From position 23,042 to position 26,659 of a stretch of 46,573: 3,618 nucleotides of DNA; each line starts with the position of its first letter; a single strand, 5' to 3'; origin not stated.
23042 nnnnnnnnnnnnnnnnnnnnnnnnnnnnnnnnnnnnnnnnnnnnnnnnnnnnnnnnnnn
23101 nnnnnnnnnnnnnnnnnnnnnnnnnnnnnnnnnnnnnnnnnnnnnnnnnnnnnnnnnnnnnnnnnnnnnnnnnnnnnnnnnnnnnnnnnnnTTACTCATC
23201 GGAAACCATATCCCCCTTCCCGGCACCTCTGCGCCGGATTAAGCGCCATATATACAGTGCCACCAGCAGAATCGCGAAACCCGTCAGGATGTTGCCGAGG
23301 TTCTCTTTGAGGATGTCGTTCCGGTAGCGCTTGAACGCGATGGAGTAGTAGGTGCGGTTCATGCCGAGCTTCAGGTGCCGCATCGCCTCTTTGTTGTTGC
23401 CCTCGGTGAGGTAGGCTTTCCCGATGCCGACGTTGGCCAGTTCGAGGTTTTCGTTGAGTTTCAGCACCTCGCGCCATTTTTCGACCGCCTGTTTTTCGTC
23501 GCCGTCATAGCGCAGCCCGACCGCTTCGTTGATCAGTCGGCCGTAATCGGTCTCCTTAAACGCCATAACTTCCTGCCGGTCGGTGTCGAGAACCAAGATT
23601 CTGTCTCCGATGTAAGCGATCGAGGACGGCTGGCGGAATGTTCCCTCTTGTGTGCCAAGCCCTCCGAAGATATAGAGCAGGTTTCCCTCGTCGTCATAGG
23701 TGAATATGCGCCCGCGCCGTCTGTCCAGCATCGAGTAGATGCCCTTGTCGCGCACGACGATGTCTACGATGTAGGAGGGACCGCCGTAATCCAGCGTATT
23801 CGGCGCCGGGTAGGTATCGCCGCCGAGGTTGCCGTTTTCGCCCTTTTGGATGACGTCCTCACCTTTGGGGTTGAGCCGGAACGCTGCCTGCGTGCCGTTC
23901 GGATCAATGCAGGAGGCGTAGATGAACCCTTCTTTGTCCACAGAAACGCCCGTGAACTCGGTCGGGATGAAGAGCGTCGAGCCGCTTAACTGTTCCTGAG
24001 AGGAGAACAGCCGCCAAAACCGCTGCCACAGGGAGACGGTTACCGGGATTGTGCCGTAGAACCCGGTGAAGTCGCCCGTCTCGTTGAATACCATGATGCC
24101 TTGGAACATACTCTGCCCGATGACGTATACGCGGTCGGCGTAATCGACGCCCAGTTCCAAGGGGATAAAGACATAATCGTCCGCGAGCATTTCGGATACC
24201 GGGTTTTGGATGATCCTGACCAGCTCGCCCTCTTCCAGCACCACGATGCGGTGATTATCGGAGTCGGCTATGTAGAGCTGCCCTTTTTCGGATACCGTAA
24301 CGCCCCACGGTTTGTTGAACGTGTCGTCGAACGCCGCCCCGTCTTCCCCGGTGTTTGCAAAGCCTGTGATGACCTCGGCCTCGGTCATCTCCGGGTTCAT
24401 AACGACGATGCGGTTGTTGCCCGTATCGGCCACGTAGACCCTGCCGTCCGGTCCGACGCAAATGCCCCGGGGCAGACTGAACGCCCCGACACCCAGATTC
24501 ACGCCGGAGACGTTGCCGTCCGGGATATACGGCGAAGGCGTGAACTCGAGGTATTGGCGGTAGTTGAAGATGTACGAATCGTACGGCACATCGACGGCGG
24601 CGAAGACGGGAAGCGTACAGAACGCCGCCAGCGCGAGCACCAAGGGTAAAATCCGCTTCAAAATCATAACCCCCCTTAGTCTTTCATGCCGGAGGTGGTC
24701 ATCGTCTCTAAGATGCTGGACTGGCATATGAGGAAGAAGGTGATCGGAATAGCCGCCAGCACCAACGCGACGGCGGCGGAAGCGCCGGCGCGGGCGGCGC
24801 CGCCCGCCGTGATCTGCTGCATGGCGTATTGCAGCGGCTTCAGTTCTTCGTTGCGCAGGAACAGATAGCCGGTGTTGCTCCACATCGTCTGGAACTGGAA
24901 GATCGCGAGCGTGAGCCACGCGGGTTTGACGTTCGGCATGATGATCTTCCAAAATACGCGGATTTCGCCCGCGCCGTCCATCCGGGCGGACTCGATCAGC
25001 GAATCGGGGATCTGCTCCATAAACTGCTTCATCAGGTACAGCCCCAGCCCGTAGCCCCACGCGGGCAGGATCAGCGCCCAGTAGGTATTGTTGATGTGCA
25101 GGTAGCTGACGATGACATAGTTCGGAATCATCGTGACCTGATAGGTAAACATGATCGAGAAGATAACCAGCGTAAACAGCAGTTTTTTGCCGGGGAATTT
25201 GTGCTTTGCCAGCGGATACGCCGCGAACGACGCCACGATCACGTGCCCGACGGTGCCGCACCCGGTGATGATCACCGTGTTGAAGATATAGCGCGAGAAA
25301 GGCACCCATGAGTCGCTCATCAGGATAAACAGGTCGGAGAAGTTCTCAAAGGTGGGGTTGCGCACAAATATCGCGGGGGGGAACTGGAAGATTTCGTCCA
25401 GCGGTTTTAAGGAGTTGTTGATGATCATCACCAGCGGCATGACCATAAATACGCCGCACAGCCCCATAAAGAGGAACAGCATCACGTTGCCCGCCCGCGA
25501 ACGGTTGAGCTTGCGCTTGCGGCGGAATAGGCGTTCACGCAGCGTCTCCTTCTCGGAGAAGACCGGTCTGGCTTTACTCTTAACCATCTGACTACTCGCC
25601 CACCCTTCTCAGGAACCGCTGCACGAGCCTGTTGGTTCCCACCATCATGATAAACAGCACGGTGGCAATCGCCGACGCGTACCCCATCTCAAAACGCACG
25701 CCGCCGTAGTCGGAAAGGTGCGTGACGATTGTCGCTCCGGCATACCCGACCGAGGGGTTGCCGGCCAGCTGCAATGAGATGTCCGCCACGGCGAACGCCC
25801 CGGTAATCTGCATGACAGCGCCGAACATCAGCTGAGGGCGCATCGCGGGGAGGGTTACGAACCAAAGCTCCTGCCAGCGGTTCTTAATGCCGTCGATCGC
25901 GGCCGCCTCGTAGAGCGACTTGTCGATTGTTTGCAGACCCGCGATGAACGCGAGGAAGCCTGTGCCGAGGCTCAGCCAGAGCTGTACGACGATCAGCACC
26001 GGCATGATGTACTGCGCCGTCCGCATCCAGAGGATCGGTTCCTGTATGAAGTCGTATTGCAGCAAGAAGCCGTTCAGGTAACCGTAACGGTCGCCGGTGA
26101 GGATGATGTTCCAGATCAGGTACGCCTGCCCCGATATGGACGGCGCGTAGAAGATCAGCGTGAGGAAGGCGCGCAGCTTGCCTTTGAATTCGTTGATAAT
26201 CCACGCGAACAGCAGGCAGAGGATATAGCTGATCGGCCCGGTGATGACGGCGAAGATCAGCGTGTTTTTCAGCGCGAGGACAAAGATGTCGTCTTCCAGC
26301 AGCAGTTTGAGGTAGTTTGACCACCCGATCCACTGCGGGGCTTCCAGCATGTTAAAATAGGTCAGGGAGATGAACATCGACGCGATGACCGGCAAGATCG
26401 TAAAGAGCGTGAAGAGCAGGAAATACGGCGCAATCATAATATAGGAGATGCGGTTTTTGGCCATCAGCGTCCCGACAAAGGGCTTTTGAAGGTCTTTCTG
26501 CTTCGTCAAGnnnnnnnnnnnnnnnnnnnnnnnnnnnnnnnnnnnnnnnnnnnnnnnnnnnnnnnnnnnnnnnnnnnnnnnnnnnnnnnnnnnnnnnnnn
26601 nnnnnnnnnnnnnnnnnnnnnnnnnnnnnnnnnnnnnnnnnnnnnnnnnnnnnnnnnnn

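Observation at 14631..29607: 10-gene, 14.9-kb operon: two sugar-type ABC membrane modules around an NHL/TPR, YIP1 and 862-aa protein trio, with no ATPase, regulator or recognisable CAZyme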

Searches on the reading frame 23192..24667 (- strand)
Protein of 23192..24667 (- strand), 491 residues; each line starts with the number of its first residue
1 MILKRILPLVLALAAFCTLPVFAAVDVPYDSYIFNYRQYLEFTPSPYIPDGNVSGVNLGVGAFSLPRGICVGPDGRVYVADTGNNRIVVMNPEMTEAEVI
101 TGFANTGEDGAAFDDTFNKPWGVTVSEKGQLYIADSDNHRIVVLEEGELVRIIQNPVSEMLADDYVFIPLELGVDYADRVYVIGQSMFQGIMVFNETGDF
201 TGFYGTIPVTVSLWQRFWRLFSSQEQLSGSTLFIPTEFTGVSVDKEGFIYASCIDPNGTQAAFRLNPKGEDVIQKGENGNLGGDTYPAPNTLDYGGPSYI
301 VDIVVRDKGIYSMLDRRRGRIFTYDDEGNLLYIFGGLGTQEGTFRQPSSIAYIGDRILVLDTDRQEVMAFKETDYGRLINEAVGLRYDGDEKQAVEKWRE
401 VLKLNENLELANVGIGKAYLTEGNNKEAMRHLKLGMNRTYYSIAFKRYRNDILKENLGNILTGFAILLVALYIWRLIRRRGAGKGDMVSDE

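Call 3: search_protein_families(library=pfam, proteins=[window:23192-24667:-], max_evalue=0.01)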
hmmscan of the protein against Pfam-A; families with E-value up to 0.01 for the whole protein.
window:23192-24667:- (491 aa): 4 families
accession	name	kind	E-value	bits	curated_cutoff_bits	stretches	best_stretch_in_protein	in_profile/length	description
PF01436.27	NHL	-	6.8e-26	89.4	20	2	63-89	1-27/28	NHL repeat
PF25021.1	TEN_NHL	-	2.5e-06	27.1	27.1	0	105-142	129-166/357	Teneurin NHL domain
PF08450.18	SGL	-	3.3e-05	24.1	26.3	1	62-158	132-225/246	SMP-30/Gluconolactonase/LRE-like region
PF07719.23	TPR_2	-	0.0033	17.9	27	0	378-407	4-33/34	Tetratricopeptide repeat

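Call 4: search_protein_families(library=ncbifam, proteins=[window:23192-24667:-], max_evalue=0.01)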
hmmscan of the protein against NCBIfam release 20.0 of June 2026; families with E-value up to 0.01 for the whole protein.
window:23192-24667:- (491 aa): 4 families
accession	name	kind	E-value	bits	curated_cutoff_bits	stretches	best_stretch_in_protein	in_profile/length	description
NF035926.1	scyF_NHL_VPEP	equivalog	7.5e-17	61.5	350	2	59-156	194-286/376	scytonemin biosynthesis PEP-CTERM protein ScyF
NF033206.1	ScyE_fam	subfamily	9.4e-09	35.2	80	1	113-188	248-323/333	ScyD/ScyE family protein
NF053768.1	CIS12_fam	equivalog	0.003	16.3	860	0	300-372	46-115/715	CIS12 family contractile injection system protein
TIGR02276.1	beta_rpt_yvtn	repeat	0.0062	16.5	27.85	0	75-93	4-22/42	beta-propeller repeat protein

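Call 90: search_solved_structures(query=window:23192-24667:-, max_evalue=0.001)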
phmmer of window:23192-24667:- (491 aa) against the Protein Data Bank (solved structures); distinct sequences matched with E-value up to 0.001: 49.
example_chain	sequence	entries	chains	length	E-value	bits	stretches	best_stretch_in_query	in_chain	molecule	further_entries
6d69_A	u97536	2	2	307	4e-28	101.5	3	53-143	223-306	NHL Repeat Region of D. melanogaster Thin | Thin, isoform D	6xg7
7qrx_A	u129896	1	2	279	1.9e-26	96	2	63-146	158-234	E3 ubiquitin-protein ligase TRIM71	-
9jur_A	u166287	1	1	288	1.9e-26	96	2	63-146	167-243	E3 ubiquitin-protein ligase TRIM71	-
8j72_A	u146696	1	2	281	1.4e-25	93.1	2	63-146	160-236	E3 ubiquitin-protein ligase TRIM71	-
6fpt_A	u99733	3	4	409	1.2e-24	90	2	63-146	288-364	E3 ubiquitin-protein ligase TRIM71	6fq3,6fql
9ifo_A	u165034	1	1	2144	4.4e-20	75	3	66-142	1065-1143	Teneurin-Like Protein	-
9pt5_A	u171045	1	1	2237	5.3e-20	74.7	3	66-142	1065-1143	Teneurin-like protein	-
3wwa_A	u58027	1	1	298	1.5e-19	73.3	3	62-149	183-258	Pizza7H protein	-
6ren_A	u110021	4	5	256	1.3e-18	70.1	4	51-147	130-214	3fPizza6-SH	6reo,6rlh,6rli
7djl_C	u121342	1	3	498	3.1e-18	68.9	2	54-148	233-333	Protein SUPPRESSOR OF QUENCHING 1, chloroplastic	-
6rej_A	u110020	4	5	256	3.3e-18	68.8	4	62-149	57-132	Pizza6-SH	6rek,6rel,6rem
7djm_A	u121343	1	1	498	1.2e-17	67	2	54-148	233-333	Protein SUPPRESSOR OF QUENCHING 1, chloroplastic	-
6qsd_A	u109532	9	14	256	1.4e-17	66.8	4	62-149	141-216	Pizza6S | Pizza6-S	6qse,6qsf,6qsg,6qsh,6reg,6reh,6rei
7djk_A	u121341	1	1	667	1.7e-17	66.5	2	54-148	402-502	Protein SUPPRESSOR OF QUENCHING 1, chloroplastic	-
7djj_A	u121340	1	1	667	1.7e-17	66.5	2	54-148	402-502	Protein SUPPRESSOR OF QUENCHING 1, chloroplastic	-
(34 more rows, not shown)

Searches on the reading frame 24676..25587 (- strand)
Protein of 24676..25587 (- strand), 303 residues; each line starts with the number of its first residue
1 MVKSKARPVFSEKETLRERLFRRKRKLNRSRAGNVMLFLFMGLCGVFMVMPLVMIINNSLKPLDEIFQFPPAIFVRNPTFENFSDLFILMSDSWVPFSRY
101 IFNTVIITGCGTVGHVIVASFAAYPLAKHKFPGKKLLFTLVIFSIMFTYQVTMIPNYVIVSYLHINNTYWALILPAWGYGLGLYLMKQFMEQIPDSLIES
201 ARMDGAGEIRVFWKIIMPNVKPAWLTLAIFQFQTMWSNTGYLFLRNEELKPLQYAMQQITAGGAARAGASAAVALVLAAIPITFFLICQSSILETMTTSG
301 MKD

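Call 3: search_protein_families(library=pfam, proteins=[window:24676-25587:-], max_evalue=0.01)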
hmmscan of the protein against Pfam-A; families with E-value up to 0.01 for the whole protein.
window:24676-25587:- (303 aa): 1 family
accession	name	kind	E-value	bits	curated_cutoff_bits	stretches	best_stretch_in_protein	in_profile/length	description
PF00528.27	BPD_transp_1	-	4.4e-16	59.6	26.4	1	117-289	3-174/184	Binding-protein-dependent transport system inner membrane component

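Call 4: search_protein_families(library=ncbifam, proteins=[window:24676-25587:-], max_evalue=0.01)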
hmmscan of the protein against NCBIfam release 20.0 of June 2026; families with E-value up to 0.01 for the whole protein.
window:24676-25587:- (303 aa): 17 families
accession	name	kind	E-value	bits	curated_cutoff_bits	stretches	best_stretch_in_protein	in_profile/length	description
NF040932.1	ABC_arch_GlcU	equivalog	6.3e-26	91.6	340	1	35-288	3-256/272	glucose ABC transporter permease GlcU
NF008210.0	PRK10973.1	equivalog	5.7e-25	88.6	297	1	45-289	19-269/281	sn-glycerol-3-phosphate ABC transporter permease UgpE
NF008231.0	PRK10998.1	equivalog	7.9e-19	68.3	261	1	35-303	18-296/296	maltose ABC transporter permease MalG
NF007047.0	PRK09500.1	equivalog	2.2e-08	34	326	1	36-232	6-193/257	spermidine/putrescine ABC transporter permease PotC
TIGR02141.1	modB_ABC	equivalog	2.3e-08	33.9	182.6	1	105-234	4-147/208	molybdate ABC transporter permease subunit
NF011624.0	PRK15050.1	equivalog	1.8e-06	27.3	247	1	190-286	184-280/297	2-aminoethylphosphonate ABC transporter permease subunit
TIGR02139.1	permease_CysT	equivalog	4.4e-06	26.5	246.1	1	189-234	154-199/265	sulfate ABC transporter permease subunit CysT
NF040931.1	ABC_arch_GlcT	equivalog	7.1e-06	25.9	360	1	165-232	139-210/278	glucose ABC transporter permease GlcT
TIGR01097.1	PhnE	equivalog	2.8e-05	23.7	216.7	1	77-233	50-193/252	phosphonate ABC transporter, permease protein PhnE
TIGR01581.1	Mo_ABC_porter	hypoth_equivalog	7.8e-05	22.3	210.3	1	108-232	30-168/225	ABC transporter permease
NF007852.0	PRK10561.1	equivalog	9.6e-05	22.4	335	1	188-229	179-220/295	sn-glycerol-3-phosphate ABC transporter permease UgpA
NF008208.0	PRK10971.1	equivalog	0.00013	21.5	415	0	186-234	159-207/277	sulfate/thiosulfate ABC transporter permease CysT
NF006939.0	PRK09421.1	equivalog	0.0002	20.9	262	0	187-294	113-221/230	molybdate ABC transporter permease subunit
TIGR00969.1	3a0106s02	subfamily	0.0003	20.3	240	0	190-229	166-205/272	sulfate ABC transporter permease subunit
NF008232.0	PRK10999.1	equivalog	0.00046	19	392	1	172-232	379-440/520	maltose ABC transporter permease MalF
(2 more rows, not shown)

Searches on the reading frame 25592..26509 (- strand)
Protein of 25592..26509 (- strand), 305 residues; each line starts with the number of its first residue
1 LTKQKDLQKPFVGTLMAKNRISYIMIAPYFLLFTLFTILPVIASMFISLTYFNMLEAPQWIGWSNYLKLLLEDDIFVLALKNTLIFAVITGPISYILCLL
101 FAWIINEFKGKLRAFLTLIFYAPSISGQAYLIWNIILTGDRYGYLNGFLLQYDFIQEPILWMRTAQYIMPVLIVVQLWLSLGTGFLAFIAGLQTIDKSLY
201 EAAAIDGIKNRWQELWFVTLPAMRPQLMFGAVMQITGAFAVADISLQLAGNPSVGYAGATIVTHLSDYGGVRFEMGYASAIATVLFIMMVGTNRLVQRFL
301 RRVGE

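Call 3: search_protein_families(library=pfam, proteins=[window:25592-26509:-], max_evalue=0.01)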
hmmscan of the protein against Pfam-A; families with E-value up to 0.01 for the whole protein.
window:25592-26509:- (305 aa): 1 family
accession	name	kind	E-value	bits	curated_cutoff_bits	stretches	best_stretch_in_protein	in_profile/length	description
PF00528.27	BPD_transp_1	-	9.3e-09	35.7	26.4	1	112-303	16-182/184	Binding-protein-dependent transport system inner membrane component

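Call 4: search_protein_families(library=ncbifam, proteins=[window:25592-26509:-], max_evalue=0.01)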
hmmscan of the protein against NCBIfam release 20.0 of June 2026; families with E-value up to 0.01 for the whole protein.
window:25592-26509:- (305 aa): 10 families
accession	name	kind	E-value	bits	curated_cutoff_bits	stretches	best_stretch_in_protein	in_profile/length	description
NF007852.0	PRK10561.1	equivalog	6.4e-14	52.5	335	1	18-299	10-287/295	sn-glycerol-3-phosphate ABC transporter permease UgpA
NF040931.1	ABC_arch_GlcT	equivalog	1.8e-13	50.8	360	1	31-288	6-259/278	glucose ABC transporter permease GlcT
NF007044.0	PRK09497.1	equivalog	5.4e-13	49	348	1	23-285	12-262/285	spermidine/putrescine ABC transporter permease PotB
NF008232.0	PRK10999.1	equivalog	1.2e-08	34.1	392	1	60-294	264-508/520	maltose ABC transporter permease MalF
TIGR00969.1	3a0106s02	subfamily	2e-06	27.5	240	1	32-251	26-228/272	sulfate ABC transporter permease subunit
TIGR02140.1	permease_CysW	equivalog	3.7e-06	26.6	329.1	1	52-243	22-206/261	sulfate ABC transporter permease subunit CysW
NF008208.0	PRK10971.1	equivalog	1.2e-05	25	415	1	60-303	41-274/277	sulfate/thiosulfate ABC transporter permease CysT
TIGR02141.1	modB_ABC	equivalog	0.00033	20.4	182.6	1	83-292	3-198/208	molybdate ABC transporter permease subunit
NF007963.0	PRK10683.1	equivalog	0.00064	19.2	489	1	60-290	80-299/317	putrescine ABC transporter permease PotH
NF008620.0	PRK11602.1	equivalog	0.001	18.4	442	1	62-240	49-214/291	sulfate/thiosulfate ABC transporter permease CysW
